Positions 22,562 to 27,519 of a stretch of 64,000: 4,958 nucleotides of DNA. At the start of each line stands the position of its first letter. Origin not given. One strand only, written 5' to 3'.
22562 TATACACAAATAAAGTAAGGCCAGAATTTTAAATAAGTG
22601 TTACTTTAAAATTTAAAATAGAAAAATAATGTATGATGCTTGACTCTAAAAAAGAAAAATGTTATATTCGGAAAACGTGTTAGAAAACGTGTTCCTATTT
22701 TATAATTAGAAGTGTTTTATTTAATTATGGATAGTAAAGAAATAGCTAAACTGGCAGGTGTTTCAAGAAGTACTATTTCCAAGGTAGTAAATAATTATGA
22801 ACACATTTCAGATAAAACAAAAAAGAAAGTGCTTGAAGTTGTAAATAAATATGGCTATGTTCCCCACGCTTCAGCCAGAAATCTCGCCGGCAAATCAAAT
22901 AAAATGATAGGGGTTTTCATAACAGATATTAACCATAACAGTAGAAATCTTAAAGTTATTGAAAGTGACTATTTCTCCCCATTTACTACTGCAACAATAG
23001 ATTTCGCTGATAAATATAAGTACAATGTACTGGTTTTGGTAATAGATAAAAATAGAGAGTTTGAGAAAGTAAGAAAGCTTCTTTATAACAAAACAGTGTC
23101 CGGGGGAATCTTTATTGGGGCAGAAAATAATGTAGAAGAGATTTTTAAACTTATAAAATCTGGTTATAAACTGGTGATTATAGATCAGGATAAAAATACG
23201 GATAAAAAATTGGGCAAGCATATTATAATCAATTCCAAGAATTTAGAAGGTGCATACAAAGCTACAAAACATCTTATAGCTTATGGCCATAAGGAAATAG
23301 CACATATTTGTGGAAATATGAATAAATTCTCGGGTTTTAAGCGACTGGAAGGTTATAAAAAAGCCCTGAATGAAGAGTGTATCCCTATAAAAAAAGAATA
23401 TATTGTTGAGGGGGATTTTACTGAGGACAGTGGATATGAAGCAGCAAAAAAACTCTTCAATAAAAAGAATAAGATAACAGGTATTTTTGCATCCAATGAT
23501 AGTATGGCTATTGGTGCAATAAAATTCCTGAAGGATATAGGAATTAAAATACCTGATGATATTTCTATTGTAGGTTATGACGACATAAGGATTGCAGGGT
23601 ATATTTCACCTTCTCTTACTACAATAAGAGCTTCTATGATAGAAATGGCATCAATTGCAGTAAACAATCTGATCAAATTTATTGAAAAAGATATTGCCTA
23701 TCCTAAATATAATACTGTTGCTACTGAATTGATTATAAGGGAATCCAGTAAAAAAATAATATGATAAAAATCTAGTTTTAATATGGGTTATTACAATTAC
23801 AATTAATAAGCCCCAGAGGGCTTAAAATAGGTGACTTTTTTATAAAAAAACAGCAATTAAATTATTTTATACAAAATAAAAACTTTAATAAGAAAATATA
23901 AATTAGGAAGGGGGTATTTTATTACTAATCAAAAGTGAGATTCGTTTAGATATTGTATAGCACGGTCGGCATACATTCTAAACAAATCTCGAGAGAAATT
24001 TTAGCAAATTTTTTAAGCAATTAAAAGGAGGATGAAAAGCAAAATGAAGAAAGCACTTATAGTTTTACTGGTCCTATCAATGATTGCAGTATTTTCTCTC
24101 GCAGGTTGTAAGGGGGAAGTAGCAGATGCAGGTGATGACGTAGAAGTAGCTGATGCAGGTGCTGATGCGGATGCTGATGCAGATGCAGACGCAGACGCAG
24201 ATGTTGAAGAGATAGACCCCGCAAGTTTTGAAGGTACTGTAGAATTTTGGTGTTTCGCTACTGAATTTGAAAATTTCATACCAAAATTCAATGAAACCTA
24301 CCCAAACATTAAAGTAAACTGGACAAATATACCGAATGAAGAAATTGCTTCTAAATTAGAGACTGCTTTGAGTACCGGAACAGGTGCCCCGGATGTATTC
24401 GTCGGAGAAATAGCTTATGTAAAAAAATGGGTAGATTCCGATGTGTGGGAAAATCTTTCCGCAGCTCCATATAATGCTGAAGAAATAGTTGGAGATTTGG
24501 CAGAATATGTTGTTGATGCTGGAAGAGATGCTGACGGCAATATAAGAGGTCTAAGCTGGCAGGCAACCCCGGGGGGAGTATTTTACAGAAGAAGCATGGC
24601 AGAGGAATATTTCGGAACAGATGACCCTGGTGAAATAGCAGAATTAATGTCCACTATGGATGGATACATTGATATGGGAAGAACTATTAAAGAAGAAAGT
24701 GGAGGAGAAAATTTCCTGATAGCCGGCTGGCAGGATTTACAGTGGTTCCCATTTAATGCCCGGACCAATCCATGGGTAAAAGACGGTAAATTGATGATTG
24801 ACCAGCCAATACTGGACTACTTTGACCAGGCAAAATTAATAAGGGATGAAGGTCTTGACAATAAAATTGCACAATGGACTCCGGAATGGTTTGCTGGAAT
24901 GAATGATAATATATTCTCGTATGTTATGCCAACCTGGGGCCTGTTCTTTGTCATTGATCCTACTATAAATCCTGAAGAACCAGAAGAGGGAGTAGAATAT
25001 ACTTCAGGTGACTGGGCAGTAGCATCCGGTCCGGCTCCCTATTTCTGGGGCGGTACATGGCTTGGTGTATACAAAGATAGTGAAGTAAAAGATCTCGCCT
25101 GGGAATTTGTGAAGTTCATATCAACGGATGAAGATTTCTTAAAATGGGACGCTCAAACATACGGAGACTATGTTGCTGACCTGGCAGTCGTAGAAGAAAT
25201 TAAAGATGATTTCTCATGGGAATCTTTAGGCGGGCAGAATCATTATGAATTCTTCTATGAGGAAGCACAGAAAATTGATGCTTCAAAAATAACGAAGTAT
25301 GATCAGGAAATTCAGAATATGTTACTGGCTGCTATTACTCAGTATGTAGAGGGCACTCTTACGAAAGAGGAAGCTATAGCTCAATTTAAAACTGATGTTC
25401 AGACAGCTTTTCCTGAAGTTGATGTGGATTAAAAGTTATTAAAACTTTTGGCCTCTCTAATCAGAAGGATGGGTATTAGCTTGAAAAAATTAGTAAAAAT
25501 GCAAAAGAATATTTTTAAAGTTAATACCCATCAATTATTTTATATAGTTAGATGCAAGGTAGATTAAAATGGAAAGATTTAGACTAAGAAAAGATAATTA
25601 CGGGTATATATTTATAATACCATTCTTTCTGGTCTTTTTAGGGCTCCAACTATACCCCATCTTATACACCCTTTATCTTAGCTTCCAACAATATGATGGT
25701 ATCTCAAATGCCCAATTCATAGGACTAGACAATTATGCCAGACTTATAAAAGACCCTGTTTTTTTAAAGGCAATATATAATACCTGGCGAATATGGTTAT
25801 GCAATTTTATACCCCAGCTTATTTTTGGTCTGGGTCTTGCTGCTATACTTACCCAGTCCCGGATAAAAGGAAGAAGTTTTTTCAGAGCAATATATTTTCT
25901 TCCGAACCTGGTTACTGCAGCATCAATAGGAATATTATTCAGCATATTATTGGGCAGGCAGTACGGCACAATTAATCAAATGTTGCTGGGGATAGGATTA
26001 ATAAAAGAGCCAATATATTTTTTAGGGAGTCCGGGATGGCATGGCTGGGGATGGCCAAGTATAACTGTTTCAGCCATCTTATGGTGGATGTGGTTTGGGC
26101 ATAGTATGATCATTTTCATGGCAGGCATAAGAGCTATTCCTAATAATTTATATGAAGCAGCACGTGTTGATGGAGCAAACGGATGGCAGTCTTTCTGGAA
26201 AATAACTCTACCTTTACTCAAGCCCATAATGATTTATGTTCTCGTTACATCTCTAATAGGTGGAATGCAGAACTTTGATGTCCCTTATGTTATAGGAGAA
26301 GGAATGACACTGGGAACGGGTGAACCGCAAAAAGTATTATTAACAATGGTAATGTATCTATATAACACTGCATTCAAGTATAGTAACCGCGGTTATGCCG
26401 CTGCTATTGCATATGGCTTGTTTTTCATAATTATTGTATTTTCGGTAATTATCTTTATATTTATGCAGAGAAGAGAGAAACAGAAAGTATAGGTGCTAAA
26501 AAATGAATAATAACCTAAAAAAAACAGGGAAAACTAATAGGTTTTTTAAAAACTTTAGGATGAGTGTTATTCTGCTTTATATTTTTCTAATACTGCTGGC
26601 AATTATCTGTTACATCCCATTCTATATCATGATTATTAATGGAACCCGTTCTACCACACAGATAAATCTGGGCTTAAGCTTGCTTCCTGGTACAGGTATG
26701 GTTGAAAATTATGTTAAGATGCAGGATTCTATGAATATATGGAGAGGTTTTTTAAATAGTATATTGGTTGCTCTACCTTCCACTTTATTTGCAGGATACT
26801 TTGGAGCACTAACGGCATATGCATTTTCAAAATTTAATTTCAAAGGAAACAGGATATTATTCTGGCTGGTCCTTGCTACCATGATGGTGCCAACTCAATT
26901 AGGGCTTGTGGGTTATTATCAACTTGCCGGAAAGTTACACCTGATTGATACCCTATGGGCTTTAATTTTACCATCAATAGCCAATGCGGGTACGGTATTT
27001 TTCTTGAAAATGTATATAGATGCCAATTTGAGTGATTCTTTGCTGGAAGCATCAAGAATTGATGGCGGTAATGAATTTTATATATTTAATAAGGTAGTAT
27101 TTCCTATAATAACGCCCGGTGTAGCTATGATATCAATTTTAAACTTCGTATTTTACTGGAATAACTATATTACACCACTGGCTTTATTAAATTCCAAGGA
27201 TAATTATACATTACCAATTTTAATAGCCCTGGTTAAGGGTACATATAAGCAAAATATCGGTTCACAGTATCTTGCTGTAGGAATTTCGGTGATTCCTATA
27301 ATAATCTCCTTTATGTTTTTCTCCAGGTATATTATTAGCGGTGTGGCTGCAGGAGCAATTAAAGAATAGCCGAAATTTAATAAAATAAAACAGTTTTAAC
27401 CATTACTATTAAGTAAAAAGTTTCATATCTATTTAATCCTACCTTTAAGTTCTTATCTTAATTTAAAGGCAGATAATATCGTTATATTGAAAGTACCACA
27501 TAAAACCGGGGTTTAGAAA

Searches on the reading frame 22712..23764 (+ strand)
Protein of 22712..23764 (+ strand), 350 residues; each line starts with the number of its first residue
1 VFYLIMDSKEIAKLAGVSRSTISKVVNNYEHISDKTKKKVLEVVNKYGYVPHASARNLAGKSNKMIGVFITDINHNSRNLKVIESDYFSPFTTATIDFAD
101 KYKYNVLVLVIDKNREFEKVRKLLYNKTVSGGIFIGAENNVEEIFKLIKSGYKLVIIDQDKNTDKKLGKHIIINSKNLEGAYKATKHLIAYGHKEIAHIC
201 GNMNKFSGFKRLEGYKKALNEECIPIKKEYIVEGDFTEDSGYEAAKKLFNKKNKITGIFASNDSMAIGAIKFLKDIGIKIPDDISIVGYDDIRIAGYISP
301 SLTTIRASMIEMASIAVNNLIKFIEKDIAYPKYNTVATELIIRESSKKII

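Call 64: search_protein_families(library=pfam, proteins=[window:22712-23764:+], max_evalue=0.00001)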
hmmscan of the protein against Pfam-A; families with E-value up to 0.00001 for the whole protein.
window:22712-23764:+ (350 aa): 4 families
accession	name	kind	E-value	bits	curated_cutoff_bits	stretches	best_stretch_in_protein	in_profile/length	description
PF13377.12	Peripla_BP_3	-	2.8e-31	109.3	26.5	1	186-346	2-167/167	Periplasmic binding protein-like domain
PF00532.27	Peripla_BP_1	-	2.6e-20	73.5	22.2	1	91-308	19-245/281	Periplasmic binding proteins and sugar binding domain of LacI family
PF00356.27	LacI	-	2e-15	56.7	27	1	9-51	3-45/46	Bacterial regulatory proteins, lacI family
PF13407.12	Peripla_BP_4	-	2e-11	44.4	35.1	1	146-291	75-218/258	Periplasmic binding protein domain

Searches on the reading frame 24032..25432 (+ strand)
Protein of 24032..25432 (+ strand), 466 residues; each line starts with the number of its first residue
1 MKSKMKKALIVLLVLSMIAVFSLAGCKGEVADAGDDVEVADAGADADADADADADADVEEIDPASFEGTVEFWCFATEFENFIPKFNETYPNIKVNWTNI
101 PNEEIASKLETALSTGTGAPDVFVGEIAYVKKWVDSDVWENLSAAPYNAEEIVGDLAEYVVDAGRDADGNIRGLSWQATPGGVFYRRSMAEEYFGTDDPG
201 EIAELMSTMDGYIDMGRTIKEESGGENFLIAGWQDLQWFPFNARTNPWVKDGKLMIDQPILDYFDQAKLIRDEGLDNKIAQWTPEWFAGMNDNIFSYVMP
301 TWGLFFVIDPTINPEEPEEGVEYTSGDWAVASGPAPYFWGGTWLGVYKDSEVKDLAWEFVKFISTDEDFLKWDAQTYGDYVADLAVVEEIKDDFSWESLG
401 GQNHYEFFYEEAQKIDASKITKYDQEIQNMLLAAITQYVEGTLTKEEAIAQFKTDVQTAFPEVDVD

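Call 64: search_protein_families(library=pfam, proteins=[window:24032-25432:+], max_evalue=0.00001)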
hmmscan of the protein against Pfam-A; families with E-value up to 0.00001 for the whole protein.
window:24032-25432:+ (466 aa): 2 families
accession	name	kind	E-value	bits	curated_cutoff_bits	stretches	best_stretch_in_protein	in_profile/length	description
PF13416.11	SBP_bac_8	-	1.4e-21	77.9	27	1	84-376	4-255/279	Bacterial extracellular solute-binding protein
PF01547.30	SBP_bac_1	-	8.3e-17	62.6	26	1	79-367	10-304/307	Bacterial extracellular solute-binding protein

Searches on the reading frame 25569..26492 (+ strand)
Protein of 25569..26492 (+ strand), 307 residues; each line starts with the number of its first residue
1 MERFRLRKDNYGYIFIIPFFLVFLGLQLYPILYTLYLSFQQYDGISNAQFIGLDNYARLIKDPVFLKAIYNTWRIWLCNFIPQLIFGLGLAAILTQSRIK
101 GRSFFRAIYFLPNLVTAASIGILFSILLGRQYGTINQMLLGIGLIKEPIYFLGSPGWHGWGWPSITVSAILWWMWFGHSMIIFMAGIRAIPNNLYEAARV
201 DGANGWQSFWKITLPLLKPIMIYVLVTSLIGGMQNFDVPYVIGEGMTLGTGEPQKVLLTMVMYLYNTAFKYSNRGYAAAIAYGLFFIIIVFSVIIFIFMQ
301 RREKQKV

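Call 64: search_protein_families(library=pfam, proteins=[window:25569-26492:+], max_evalue=0.00001)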
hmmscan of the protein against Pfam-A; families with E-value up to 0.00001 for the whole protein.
window:25569-26492:+ (307 aa): 1 family
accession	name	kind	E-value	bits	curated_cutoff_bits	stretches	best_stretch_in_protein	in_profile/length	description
PF00528.27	BPD_transp_1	-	1e-17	64.9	26.4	1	87-297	5-175/184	Binding-protein-dependent transport system inner membrane component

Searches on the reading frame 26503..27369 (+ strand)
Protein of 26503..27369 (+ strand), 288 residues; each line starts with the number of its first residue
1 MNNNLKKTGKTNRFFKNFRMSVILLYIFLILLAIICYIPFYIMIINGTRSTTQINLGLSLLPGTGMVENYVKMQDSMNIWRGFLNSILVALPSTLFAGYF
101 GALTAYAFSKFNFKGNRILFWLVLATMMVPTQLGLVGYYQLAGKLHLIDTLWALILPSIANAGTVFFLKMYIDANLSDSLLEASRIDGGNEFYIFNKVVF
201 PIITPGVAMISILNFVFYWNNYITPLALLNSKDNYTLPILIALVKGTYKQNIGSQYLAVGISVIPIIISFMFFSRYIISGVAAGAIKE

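Call 64: search_protein_families(library=pfam, proteins=[window:26503-27369:+], max_evalue=0.00001)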
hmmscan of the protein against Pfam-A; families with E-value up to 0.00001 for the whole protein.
window:26503-27369:+ (288 aa): 1 family
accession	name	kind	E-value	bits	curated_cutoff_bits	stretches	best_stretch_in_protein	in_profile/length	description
PF00528.27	BPD_transp_1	-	4.9e-13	49.7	26.4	1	100-279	4-180/184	Binding-protein-dependent transport system inner membrane component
